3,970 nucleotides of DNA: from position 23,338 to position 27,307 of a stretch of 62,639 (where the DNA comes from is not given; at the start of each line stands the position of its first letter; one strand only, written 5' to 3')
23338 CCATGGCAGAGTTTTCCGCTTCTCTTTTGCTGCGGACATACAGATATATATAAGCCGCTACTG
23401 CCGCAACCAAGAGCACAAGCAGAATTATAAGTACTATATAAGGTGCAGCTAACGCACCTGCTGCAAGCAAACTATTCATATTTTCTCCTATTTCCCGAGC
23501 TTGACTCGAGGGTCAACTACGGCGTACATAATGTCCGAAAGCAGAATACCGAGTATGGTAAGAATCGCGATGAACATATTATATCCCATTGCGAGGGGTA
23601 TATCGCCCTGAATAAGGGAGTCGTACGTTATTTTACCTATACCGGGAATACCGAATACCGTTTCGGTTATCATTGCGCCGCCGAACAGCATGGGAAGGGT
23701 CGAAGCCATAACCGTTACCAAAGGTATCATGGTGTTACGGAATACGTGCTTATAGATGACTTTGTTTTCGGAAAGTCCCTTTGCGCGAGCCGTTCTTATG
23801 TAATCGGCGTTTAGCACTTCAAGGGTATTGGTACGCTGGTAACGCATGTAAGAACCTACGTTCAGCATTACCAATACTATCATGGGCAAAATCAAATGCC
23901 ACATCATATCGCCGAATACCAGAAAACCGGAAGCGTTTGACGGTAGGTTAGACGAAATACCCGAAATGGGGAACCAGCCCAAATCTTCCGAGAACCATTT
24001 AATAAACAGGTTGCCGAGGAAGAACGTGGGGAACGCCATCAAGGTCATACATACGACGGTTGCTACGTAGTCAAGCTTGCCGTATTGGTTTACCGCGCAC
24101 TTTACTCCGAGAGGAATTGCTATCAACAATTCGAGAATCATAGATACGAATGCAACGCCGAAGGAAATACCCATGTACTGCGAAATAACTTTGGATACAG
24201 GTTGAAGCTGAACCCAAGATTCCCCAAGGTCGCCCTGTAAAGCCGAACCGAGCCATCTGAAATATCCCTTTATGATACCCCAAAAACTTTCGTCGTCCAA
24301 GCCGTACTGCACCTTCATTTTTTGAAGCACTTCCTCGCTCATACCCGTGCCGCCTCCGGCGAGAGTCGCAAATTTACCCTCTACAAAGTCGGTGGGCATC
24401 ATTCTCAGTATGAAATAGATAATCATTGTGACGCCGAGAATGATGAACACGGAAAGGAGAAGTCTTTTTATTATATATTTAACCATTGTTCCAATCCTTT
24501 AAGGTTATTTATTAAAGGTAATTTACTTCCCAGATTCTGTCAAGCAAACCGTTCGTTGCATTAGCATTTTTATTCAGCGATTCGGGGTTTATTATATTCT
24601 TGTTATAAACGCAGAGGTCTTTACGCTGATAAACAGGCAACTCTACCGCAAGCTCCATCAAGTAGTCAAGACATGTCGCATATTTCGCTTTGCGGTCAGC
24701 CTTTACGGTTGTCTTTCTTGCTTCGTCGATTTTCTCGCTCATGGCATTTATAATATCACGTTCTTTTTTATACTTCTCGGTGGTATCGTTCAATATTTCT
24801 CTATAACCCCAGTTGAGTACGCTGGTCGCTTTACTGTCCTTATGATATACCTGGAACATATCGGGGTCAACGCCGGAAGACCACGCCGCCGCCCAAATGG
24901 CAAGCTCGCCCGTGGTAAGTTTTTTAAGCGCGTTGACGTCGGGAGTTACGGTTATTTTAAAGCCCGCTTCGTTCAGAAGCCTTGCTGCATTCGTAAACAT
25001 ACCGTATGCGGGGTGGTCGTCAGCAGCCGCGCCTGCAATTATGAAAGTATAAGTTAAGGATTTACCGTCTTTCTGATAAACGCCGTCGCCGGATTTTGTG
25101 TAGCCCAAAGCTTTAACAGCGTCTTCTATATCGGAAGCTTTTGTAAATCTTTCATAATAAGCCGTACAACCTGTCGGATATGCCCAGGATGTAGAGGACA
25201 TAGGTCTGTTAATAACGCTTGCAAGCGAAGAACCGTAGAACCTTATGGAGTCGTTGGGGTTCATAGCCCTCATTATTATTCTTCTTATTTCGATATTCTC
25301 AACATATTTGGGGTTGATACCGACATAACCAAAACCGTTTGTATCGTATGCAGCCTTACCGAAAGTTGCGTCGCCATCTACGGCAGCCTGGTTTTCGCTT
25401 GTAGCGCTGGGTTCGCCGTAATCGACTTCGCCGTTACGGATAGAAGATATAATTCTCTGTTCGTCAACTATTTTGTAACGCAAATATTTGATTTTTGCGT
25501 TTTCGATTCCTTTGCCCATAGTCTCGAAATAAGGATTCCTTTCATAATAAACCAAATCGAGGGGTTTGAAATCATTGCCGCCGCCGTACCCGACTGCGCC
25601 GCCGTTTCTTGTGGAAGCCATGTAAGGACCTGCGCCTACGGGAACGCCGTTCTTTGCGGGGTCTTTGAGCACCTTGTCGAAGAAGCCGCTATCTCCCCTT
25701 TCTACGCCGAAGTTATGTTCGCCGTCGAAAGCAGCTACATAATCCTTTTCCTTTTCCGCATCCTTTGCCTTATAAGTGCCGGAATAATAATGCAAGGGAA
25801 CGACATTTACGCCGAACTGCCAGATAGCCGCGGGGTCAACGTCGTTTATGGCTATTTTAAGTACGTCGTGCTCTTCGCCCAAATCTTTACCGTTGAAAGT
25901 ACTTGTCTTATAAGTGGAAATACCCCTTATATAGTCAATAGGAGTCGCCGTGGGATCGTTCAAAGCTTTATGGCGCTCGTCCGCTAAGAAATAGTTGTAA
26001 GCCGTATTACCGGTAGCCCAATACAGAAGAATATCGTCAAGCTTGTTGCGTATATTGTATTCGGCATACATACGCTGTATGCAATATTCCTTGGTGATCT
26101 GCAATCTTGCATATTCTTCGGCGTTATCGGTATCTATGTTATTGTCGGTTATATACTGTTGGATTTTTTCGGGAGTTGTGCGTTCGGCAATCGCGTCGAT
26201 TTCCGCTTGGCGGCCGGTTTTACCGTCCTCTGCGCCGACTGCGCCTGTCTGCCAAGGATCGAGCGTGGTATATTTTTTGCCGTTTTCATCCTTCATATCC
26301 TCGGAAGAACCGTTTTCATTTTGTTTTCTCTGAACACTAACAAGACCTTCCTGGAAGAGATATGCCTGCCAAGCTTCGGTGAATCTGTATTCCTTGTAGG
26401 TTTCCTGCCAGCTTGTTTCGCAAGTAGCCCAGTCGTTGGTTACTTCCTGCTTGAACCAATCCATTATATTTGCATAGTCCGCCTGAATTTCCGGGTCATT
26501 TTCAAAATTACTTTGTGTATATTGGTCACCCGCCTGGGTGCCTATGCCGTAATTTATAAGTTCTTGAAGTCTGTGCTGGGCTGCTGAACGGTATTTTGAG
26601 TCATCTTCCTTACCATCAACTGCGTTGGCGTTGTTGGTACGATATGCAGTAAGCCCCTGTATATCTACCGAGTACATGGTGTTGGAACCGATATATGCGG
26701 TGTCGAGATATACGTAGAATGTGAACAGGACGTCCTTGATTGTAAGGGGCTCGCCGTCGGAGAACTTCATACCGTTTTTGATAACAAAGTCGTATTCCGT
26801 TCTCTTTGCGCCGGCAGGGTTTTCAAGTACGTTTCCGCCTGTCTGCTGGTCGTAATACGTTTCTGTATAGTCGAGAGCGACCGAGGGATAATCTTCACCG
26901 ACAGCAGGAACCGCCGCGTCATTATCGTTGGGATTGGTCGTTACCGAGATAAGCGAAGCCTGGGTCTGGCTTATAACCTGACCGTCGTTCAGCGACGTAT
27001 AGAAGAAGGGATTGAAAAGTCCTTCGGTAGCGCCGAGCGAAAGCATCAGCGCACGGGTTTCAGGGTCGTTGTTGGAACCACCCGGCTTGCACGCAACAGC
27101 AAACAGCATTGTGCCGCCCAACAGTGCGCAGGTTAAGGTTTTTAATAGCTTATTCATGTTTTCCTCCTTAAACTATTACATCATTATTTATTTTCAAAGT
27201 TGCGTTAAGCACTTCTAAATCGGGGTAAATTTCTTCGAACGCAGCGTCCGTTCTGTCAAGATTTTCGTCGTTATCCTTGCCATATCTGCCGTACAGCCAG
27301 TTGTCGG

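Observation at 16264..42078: A 25.7 kb single-strand gene train couples giant surface proteins, an S8 protease, an expanded Opp importer and a thiol-redox module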

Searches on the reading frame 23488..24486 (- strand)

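Call 4: search_protein_families(library=pfam, proteins=[window:23488-24486:-], max_evalue=0.01)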
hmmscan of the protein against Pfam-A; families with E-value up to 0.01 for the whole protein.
window:23488-24486:- (332 aa): 2 families
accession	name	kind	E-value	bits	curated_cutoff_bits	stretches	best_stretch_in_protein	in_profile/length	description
PF00528.27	BPD_transp_1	-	1.8e-38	132.5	26.4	1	123-329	1-183/184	Binding-protein-dependent transport system inner membrane component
PF19300.4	BPD_transp_1_N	-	8.4e-05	23.2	23.8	1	1-85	1-87/114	Binding-prot-dependent transport system membrane comp, N-term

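Call 10: search_protein_families(library=ncbifam, proteins=[window:23488-24486:-], max_evalue=0.01)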
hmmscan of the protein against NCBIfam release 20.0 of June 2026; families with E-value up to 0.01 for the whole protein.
window:23488-24486:- (332 aa): 23 families
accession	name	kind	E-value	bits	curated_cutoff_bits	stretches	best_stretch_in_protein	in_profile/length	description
NF045472.1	Opp4B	equivalog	3.2e-72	243.5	450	1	1-329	1-319/319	oligopeptide ABC transporter permease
NF045470.1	Opp2B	equivalog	3e-67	226.9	350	1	8-329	1-300/300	nickel ABC transporter permease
NF045469.1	Opp1B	equivalog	1.6e-62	211.8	380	1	1-329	1-307/307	nickel/cobalt ABC transporter permease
NF045471.1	Opp3B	equivalog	2e-59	201.5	480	1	1-330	1-304/308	oligopeptide ABC transporter permease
TIGR02789.1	nickel_nikB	equivalog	8.4e-55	186.4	447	1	1-329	1-307/314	nickel ABC transporter permease subunit NikB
NF007677.0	PRK10352.1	equivalog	2.7e-51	174.5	433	1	1-330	1-308/314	nickel ABC transporter permease subunit NikB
NF011661.0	PRK15081.1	equivalog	1.9e-49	168.8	463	1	1-329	1-304/306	glutathione ABC transporter permease GsiC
NF007008.0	PRK09471.1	equivalog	7.4e-48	163.5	388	1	1-329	1-305/306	oligopeptide ABC transporter permease OppB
NF008161.0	PRK10914.1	equivalog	1.7e-47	162.3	590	1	1-330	1-337/339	dipeptide ABC transporter permease DppB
NF011712.0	PRK15133.1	subfamily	2.1e-44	152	445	1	45-330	77-361/364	microcin C ABC transporter permease YejB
NF043081.1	MMSYN1_0165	equivalog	3.4e-42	144.8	350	1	52-331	124-387/388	oligopeptide ABC transporter permease OppB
NF011690.0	PRK15110.1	equivalog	2.1e-28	99.7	432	2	194-326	179-311/321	putrescine export ABC transporter permease SapB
NF045474.1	Opp2C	equivalog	2.7e-08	33.7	300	1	201-263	105-167/236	nickel transporter permease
NF007376.0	PRK09881.1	equivalog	1.2e-07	31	434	1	199-284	157-238/298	D,D-dipeptide ABC transporter permease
NF045473.1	Opp1C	equivalog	2.3e-07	30.5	350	1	202-263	134-195/267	nickel/cobalt ABC transporter permease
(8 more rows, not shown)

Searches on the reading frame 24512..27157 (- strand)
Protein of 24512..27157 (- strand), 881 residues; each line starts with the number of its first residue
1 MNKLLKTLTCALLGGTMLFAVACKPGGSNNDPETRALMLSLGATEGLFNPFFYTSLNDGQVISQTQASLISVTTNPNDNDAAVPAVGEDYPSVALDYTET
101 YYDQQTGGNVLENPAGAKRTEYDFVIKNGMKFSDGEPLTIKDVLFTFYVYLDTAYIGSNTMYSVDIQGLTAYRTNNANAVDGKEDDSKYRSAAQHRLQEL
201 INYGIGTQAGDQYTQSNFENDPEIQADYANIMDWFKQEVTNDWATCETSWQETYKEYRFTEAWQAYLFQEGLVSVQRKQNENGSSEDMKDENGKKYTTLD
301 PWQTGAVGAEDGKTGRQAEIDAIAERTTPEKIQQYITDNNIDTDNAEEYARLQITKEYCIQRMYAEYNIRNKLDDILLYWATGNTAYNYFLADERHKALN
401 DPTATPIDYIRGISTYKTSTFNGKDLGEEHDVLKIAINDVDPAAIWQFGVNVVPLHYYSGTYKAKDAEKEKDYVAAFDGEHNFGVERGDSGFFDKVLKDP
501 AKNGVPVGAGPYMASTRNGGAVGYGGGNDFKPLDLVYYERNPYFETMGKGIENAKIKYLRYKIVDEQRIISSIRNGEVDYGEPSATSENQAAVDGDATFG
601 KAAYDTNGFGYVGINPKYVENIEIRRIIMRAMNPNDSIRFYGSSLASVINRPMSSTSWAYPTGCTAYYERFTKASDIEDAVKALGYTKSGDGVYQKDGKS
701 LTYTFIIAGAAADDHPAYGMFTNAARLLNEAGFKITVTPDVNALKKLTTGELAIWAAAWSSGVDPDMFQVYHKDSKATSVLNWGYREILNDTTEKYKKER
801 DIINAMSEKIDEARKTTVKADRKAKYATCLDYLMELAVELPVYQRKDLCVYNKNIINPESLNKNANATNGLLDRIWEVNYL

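Call 3: search_protein_families(library=pfam, proteins=[window:24512-27157:-], max_evalue=0.01)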
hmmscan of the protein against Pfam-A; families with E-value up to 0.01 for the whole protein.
window:24512-27157:- (881 aa): 1 family
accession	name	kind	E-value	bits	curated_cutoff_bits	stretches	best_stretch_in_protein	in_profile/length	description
PF00496.27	SBP_bac_5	-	2.6e-24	86.5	32.4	2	498-774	107-361/368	Bacterial extracellular solute-binding proteins, family 5 Middle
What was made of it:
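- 24512..27157 (-): Oversized family-5 substrate-binding lipoprotein (881 aa). SBP_bac_5 (call 3).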

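Call 10: search_protein_families(library=ncbifam, proteins=[window:24512-27157:-], max_evalue=0.01)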
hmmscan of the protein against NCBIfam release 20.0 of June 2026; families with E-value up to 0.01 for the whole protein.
window:24512-27157:- (881 aa): 2 families
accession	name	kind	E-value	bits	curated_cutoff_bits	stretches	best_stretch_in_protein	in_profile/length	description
NF045467.1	Opp4A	equivalog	2.9e-20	72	650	2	554-860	237-543/556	oligopeptide ABC transporter substrate-binding protein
TIGR04028.1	SBP_KPN_01854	hypoth_equivalog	4e-11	42.2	468.5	1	614-845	262-480/509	TIGR04028 family ABC transporter substrate-binding protein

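Call 14: find_related_loci(query=window:24512-27157:-, collection=genome_contigs, flank=10000)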
Query window:24512-27157:- (881 aa) in genome_contigs; peptide patterns used: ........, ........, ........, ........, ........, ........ (x = any residue, [..] = any of these).
104 stretches matched a pattern; 12 encode a relative of the query (tblastn E <= 1e-3); 12 distinct loci.
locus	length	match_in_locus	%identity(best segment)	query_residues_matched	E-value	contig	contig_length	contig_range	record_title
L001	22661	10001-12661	85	1-881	0e+0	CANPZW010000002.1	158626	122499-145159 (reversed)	MAG: uncultured Clostridia bacterium isolate Lapin-001__bin88 genome assembly, contig: Lapin-001__NODE_98_length_158626_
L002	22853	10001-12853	38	3-881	8e-174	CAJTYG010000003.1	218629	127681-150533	MAG TPA_asm: uncultured Christensenella sp. isolate MGBC124771 genome assembly, contig: MGBC124771.3, whole genome shotg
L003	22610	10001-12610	39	1-880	1e-170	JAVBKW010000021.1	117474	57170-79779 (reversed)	MAG: Eubacteriales bacterium isolate EPI_MAG_00007 c_000011612514, whole genome shotgun sequence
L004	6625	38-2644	33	1-881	8e-140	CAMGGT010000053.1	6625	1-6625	MAG: uncultured Clostridia bacterium isolate SRR11551368_bin.26_metaWRAP_v1.3_MAG genome assembly, contig: ERZ11474005.8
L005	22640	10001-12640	34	7-880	2e-129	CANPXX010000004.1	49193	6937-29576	MAG: uncultured Clostridia bacterium isolate Lapin-005__bin42 genome assembly, contig: Lapin-005__NODE_871_length_49193_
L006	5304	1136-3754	33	1-880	6e-128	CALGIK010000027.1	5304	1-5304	MAG TPA_asm: uncultured Clostridia bacterium isolate SRR1561999_bin.146_CONCOCT_v1.1_MAG genome assembly, contig: ERZ724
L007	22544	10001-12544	33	3-878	6e-124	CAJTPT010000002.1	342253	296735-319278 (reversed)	MAG TPA_asm: uncultured Christensenella sp. isolate MGBC105282 genome assembly, contig: MGBC105282.2, whole genome shotg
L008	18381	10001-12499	33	26-881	2e-116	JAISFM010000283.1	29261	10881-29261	MAG: Clostridiales bacterium isolate Gx485_bin36 k119_1150584, whole genome shotgun sequence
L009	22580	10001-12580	31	1-878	3e-113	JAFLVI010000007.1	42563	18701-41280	MAG: Clostridiales bacterium isolate HAN101 Seq7, whole genome shotgun sequence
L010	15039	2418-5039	43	1-880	3e-107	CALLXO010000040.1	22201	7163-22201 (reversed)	MAG TPA_asm: uncultured Clostridia bacterium isolate SRR1561992_bin.43_CONCOCT_v1.1_MAG genome assembly, contig: ERZ7240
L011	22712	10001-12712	36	1-880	4e-78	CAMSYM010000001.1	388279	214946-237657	MAG TPA_asm: uncultured Clostridia bacterium isolate ERR899289_bin.26_metawrap_v1.3_MAG genome assembly, contig: ERZ1340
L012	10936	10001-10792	23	552-833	1e-4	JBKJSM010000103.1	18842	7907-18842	MAG: Gaiellaceae bacterium isolate ant_bin.58 S1Ck117_341055_flag_0_multi_21.8879_len_18842, whole genome shotgun sequen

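Call 35: search_solved_structures(query=window:24512-27157:-, max_evalue=0.001, show_alignments=1)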
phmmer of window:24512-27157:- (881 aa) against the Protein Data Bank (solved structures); distinct sequences matched with E-value up to 0.001: 3.
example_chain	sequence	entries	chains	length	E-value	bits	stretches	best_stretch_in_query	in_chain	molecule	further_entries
1xoc_A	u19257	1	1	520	1.7e-06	29.7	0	121-159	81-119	Oligopeptide-binding protein appA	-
4oet_A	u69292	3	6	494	0.00013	23.4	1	565-835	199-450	Putative peptide ABC-transport system periplasmic peptide-binding protein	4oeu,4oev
6i3g_A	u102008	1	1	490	0.00029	22.3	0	109-155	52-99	ABC transporter, substrate-binding protein, family 5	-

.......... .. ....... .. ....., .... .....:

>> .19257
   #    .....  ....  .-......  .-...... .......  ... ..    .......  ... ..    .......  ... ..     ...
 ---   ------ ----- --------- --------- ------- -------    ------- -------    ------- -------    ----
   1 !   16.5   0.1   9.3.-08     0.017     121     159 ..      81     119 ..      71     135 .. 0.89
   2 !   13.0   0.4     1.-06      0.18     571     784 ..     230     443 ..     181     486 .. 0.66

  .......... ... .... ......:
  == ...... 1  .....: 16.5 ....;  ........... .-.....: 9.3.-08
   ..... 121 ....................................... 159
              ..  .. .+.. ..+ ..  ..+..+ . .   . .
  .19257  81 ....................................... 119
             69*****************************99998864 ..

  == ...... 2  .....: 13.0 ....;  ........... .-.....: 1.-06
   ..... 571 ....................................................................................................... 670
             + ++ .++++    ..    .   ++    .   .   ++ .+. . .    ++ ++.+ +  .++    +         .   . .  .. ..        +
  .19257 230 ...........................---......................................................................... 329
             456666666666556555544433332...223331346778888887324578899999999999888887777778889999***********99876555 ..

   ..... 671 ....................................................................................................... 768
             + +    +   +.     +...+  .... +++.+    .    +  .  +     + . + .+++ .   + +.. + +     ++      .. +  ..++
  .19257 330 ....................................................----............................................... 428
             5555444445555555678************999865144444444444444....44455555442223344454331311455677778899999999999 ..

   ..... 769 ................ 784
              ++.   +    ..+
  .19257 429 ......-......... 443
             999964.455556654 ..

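Call 54: find_homologous_proteins(query=window:24512-27157:-, max_evalue=1e-10)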
Query window:24512-27157:- (881 aa): 989 proteins with E <= 1e-10 among 8000 candidates; the best 120 are listed.
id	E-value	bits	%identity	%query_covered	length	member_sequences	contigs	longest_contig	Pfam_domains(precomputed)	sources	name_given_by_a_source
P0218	0.0e+0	1950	97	100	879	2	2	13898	PF00496.28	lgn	-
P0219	0.0e+0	1676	85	100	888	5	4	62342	PF00496.28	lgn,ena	-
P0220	1.4e-284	965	53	100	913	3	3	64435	PF00496.28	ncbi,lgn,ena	-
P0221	9.1e-284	962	54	100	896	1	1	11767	PF00496.28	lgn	-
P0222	2.7e-281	954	52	100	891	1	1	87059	PF00496.28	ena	-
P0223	1.8e-279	948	52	100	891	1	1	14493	PF00496.28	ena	-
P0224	3.9e-273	927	52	100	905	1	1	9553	PF00496.28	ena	-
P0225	4.9e-272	923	52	100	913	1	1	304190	PF00496.28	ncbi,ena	-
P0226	7.3e-272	923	51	100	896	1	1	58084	PF00496.28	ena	-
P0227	2.4e-271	921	52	100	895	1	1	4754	PF00496.28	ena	-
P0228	1.1e-270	919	51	100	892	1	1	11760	PF00496.28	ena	-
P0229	1.5e-270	918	52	100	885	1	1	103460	PF00496.28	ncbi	-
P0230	4.7e-269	913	51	100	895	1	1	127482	PF00496.28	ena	-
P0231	9.0e-269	912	52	100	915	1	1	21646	PF00496.28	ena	-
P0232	3.7e-268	910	52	100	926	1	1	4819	PF00496.28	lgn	-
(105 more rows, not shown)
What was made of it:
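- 24512..27157 (-): 989 homologues, all 835-933 aa (call 54).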

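Call 64: predict_structure(alignment_id=A2)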
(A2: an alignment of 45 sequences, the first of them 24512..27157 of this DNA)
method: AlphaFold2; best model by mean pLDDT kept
length: 881 residues; sequences in the alignment: 45
mean_pLDDT: 87.2   pTM: 0.82
mean pLDDT of the five models: 87.2, 87.1, 85.7, 84.8, 83.1
residues with pLDDT >= 90: 459; 70-90: 359; 50-70: 35; < 50: 28
segments of 3 or more residues with pLDDT < 50: 1-27
pLDDT, mean of each block of 10 residues (from residue 1): 44 44 46 94 85 84 94 74 90 96 93 88 98 97 96 79 88 88 76 87 70 77 91 89 78 84 92 89 82 92 88 92 96 91 80 93 90 83 84 85 81 97 96 95 88 95 89 95 92 89 90 92 82 88 96 96 87 93 87 92 89 93 96 91 88 87 89 96 94 91 86 81 96 92 76 85 72 77 84 90 94 83 91 95 92 95 87 94 89
secondary structure, 60 per line:
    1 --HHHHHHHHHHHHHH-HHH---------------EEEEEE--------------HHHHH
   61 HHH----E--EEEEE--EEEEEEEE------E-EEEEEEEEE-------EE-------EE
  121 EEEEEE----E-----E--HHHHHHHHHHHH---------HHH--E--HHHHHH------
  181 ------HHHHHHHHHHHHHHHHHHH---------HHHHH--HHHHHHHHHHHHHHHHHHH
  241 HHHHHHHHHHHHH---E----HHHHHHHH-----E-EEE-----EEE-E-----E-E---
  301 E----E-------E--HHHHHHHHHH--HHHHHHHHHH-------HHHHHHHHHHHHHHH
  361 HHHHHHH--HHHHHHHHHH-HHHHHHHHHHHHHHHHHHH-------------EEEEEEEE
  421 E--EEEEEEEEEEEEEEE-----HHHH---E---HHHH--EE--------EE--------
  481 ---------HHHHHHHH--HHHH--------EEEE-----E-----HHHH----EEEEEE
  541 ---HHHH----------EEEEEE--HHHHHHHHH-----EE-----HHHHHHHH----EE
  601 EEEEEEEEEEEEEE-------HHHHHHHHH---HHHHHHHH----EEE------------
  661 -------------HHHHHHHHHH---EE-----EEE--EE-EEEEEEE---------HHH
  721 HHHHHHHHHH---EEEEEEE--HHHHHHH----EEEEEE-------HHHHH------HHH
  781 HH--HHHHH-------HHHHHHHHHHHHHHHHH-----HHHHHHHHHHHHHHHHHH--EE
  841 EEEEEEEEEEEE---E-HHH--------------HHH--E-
elements in order (helices of 4 or more, strands of 3 or more residues): H3-16 E36-41 H56-63 E71-75 E78-85 E94-102 E119-126 H140-151 H169-174 H187-205 H215-219 H222-253 H262-269 E277-279 E285-287 H317-326 H329-338 H346-367 H370-379 H381-399 E413-421 E424-438 H444-447 H455-458 H490-497 H500-503 E512-515 H527-530 E535-540 H544-547 E558-563 H566-574 H587-594 E599-614 H622-630 H634-641 E646-648 H674-683 E694-696 E702-708 H718-730 E734-740 H743-749 E754-759 H767-771 H778-782 H785-789 H797-813 H819-836 E839-852

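Call 68: fold_search(model_id=the predicted structure, library=pdb)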
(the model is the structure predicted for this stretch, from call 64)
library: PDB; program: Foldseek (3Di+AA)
matches with E <= 10: 663; with E <= 0.001: 172
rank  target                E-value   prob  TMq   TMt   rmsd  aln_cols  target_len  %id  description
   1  4oet_A                1.3e-20  1.00  0.38  0.64   4.8       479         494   16  Crystal structure of NikZ from Campylobacter jejuni, unliganded form (released 2014-10-01)
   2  4oeu_A                2.3e-20  1.00  0.36  0.61   5.2       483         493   16  Crystal structure of NikZ from Campylobacter jejuni in complex with Ni(L-His) (released 2014-10-01)
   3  1xoc_A                7.3e-20  1.00  0.45  0.74   9.5       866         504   11  The structure of the oligopeptide-binding protein, AppA, from Bacillus subtilis in complex with a nonapeptide. (released 2005-01-25)
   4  6wm6                  3.1e-19  1.00  0.37  0.58   5.3       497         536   18  Periplasmic EDTA-binding protein EppA, tetragonal (released 2020-11-18)
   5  6wm7_A                9.2e-19  1.00  0.38  0.60   4.9       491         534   17  Periplasmic EDTA-binding protein EppA, orthorhombic (released 2020-11-18)
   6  6ofq_A                3.4e-18  1.00  0.42  0.69  12.8       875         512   10  ABC transporter-associated periplasmic binding protein DppA from Helicobacter pylori in complex with peptide STSA (released 2019-08-21)
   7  3dp8_C                3.5e-18  1.00  0.41  0.68   9.7       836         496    9  Structural characterization of a putative endogenous metal chelator in the periplasmic nickel transporter NikA (nickel (released 2008-09-16)
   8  5isu                  3.9e-18  1.00  0.36  0.62   5.9       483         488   14  2.2 Angstrom Crystal Structure of ABC Transporter Substrate Binding Protein CtaP (Lmo0135) from Listeria monocytogenes. (released 2016-03-23)
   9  2noo                  4.4e-18  1.00  0.41  0.67   8.9       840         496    9  Crystal Structure of Mutant NikA (released 2007-01-23)
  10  3drf_A                5.6e-18  1.00  0.47  0.72   6.0       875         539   11  Lactococcal OppA complexed with an endogenous peptide in the closed conformation (released 2009-03-31)
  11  1zlq_B                7.3e-18  1.00  0.43  0.72  12.2       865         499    9  Crystallographic and spectroscopic evidence for high affinity binding of Fe EDTA (H2O)- to the periplasmic nickel tran (released 2005-08-02)
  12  3drj_A                9.0e-18  1.00  0.45  0.67   7.0       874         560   11  Crystal structure of Lactococcal OppA co-crystallized with pTH-related peptide in an open conformation (released 2009-03-31)
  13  1uiu_A                1.9e-17  1.00  0.44  0.73   8.9       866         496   10  Crystal structures of the liganded and unliganded nickel binding protein NikA from Escherichia coli (Nickel unliganded (released 2004-02-03)
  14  3mvw_B                2.1e-17  1.00  0.42  0.70   9.3       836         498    9  X-ray structure of a "NikA+Iron complex" hybrid, NikA/1 (released 2011-02-09)
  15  3e3k_B                2.4e-17  1.00  0.41  0.67   8.3       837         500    9  Structural characterization of a putative endogenous metal chelator in the periplasmic nickel transporter NikA (butane (released 2008-09-16)
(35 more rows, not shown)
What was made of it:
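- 24512..27157 (-): AlphaFold model with pLDDT 87 and pTM 0.82: a canonical cluster-C SBP fold with a mostly helical insertion at about residues 165-400 (calls 64, 68, 35).
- On Opp/Dpp (PepT) ABC importers: The SBP fold is confirmed by the model and Foldseek (calls 64, 68). Structural neighbours include peptide, nickel, EDTA and glutathione binders (call 68).
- The SBP fold is canonical family 5, with Lactococcus OppA and Bacillus AppA among the hits (calls 64, 68). The top Foldseek hits include NikZ, NikA, EppA and GbpA (call 68). Lactococcus OppA and Bacillus AppA are equally good structural matches (call 68).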

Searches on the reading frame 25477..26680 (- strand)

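Call 50: search_protein_families(library=pfam, proteins=[window:25477-26680:-], max_evalue=5)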
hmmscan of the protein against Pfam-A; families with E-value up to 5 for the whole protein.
window:25477-26680:- (401 aa): 2 families
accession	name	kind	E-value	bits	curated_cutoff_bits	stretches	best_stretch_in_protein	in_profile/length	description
PF04162.18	Gyro_capsid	-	0.01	15.2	27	1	26-213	242-423/436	Gyrovirus capsid protein (VP1)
PF18501.6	REC1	-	0.052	13.9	37.4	1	49-206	29-174/250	Alpha helical recognition lobe domain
